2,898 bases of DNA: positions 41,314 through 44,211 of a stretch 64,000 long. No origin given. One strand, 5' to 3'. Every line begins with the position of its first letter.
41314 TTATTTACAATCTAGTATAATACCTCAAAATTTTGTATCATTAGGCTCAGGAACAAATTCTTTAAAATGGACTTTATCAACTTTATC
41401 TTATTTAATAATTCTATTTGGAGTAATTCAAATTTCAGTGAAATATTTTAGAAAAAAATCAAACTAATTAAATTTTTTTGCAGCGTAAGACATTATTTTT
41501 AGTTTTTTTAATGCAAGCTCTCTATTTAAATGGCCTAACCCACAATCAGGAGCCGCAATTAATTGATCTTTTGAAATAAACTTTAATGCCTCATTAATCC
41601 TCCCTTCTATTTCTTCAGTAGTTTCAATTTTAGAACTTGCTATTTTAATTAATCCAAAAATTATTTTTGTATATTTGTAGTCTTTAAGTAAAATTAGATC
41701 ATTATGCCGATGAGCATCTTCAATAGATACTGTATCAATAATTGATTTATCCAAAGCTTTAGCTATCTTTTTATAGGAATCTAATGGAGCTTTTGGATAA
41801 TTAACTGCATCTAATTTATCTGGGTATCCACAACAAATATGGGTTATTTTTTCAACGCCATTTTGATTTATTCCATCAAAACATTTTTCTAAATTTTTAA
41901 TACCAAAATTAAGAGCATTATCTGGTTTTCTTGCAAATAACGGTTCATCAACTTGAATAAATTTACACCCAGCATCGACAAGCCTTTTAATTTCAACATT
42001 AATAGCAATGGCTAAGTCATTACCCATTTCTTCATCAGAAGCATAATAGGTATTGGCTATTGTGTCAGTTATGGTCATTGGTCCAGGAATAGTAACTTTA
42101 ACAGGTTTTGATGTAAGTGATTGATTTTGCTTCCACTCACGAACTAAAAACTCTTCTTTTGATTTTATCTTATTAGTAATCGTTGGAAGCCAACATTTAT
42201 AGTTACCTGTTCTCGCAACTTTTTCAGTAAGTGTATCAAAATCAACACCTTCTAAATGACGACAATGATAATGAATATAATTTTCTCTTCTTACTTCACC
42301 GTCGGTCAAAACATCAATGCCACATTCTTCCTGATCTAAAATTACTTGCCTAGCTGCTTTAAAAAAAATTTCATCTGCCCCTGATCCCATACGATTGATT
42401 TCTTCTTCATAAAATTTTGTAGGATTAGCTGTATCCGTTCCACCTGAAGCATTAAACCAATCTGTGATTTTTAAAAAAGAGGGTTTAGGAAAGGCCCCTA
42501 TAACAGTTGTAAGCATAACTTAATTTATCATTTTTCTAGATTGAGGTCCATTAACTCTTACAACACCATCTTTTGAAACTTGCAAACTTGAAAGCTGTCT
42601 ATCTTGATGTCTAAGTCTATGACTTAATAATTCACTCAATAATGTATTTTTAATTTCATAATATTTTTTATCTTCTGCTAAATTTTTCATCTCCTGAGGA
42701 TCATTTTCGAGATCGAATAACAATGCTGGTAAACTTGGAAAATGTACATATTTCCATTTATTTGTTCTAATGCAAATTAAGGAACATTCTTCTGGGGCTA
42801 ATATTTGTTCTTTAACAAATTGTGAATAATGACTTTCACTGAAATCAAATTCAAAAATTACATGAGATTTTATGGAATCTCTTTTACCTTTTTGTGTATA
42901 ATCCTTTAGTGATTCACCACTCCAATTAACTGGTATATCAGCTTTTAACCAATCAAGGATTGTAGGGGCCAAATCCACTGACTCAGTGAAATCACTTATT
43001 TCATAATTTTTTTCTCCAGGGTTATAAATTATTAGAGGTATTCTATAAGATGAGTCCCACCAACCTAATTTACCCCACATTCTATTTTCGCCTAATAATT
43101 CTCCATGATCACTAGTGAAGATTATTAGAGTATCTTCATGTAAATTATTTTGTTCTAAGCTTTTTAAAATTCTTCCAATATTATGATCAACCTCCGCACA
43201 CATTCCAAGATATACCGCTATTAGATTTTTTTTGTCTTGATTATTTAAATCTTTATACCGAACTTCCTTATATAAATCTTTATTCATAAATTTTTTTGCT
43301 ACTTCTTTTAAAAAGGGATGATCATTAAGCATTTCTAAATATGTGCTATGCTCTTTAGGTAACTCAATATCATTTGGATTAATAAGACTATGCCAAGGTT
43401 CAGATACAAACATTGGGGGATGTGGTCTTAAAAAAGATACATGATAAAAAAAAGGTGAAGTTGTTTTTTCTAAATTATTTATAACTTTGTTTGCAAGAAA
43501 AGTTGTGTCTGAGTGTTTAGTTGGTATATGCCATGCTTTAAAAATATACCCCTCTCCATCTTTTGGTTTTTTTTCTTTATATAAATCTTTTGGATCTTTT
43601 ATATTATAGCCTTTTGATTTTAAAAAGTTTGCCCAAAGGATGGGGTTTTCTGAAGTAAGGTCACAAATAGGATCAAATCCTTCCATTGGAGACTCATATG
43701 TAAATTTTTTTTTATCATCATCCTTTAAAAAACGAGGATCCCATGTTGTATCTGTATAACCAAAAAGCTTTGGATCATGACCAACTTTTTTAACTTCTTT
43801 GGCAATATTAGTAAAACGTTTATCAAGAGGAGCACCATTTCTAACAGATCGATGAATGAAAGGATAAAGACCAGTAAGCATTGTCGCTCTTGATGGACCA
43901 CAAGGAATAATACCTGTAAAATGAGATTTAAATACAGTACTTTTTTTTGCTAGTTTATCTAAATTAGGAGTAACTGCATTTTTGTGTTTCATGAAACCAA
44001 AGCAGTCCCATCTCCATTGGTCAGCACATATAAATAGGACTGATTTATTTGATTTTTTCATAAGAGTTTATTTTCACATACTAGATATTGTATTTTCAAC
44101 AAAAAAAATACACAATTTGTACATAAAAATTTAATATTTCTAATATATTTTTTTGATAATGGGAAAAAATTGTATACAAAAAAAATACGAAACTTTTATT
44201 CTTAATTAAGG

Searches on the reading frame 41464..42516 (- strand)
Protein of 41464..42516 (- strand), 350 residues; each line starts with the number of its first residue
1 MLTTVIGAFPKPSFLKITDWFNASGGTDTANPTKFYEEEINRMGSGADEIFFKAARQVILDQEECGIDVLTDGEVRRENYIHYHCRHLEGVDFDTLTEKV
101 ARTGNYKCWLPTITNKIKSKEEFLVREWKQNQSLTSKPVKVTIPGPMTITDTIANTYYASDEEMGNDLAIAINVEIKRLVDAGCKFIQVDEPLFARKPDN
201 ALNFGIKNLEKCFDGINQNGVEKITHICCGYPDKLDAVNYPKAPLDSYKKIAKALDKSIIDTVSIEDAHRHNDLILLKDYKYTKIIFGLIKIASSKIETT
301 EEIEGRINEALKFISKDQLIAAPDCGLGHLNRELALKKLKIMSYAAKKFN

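Call 8: search_protein_families(library=ncbifam, proteins=[window:41464-42516:-], max_evalue=1e-10)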
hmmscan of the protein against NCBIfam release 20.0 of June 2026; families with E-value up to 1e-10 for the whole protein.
window:41464-42516:- (350 aa): 8 families
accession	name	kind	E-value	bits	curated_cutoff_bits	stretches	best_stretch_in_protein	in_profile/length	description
NF003317.0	PRK04326.1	equivalog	4.7e-61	206.8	406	1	1-348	9-321/340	methionine synthase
NF006589.0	PRK09121.1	equivalog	4.9e-58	196.8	392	1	3-346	7-333/342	methionine synthase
NF002119.0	PRK00957.1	equivalog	6.8e-35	120.7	258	1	38-349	22-304/306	methionine synthase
TIGR01371.1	met_syn_B12ind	equivalog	2.2e-32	113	929.95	1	53-349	463-751/754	5-methyltetrahydropteroyltriglutamate--homocysteine S-methyltransferase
NF003556.0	PRK05222.1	equivalog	4.7e-32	111.8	541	1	53-194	457-597/750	5-methyltetrahydropteroyltriglutamate--homocysteine S-methyltransferase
NF002272.0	PRK01207.1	equivalog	9.1e-20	71.1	399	1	55-347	39-337/343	methionine synthase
NF005085.0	PRK06520.1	subfamily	6.8e-19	68.2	313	0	53-196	45-196/368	5-methyltetrahydropteroyltriglutamate--homocysteine S-methyltransferase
NF004875.0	PRK06233.1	equivalog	1.7e-15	56.7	576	1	48-328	42-344/373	vitamin B12 independent methionine synthase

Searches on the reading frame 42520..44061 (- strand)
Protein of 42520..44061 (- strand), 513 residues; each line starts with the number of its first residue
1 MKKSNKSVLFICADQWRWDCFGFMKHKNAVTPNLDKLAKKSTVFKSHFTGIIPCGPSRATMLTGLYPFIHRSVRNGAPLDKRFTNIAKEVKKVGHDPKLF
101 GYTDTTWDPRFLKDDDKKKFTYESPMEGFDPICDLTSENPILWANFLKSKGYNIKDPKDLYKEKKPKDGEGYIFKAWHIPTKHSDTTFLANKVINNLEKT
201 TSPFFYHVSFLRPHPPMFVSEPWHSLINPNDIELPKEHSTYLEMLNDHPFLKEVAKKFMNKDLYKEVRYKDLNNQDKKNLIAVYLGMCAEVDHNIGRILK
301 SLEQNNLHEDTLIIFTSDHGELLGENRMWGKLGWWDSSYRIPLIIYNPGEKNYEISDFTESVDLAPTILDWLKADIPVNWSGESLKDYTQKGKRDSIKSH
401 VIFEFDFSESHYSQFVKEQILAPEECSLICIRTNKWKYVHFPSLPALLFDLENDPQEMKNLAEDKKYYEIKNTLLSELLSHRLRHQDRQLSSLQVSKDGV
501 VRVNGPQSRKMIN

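Call 8: search_protein_families(library=ncbifam, proteins=[window:42520-44061:-], max_evalue=1e-10)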
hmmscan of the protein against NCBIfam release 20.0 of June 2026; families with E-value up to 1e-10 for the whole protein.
window:42520-44061:- (513 aa): 4 families
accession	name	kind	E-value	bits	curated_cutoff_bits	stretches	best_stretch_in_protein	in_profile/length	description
NF045661.1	HdlasePehA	equivalog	9.1e-134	446.8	900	1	5-501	2-504/506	phosphoric/sulfuric ester hydrolase PehA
NF010322.0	PRK13759.1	equivalog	2.3e-58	197.9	481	2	172-481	168-456/486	arylsulfatase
TIGR03417.1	chol_sulfatase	equivalog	1e-51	176.4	433.45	1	186-477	165-435/500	choline-sulfatase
NF052527.1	Mn_arylsulf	exception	6.5e-37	127.5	850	1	175-484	169-454/479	manganese-dependent arylsulfatase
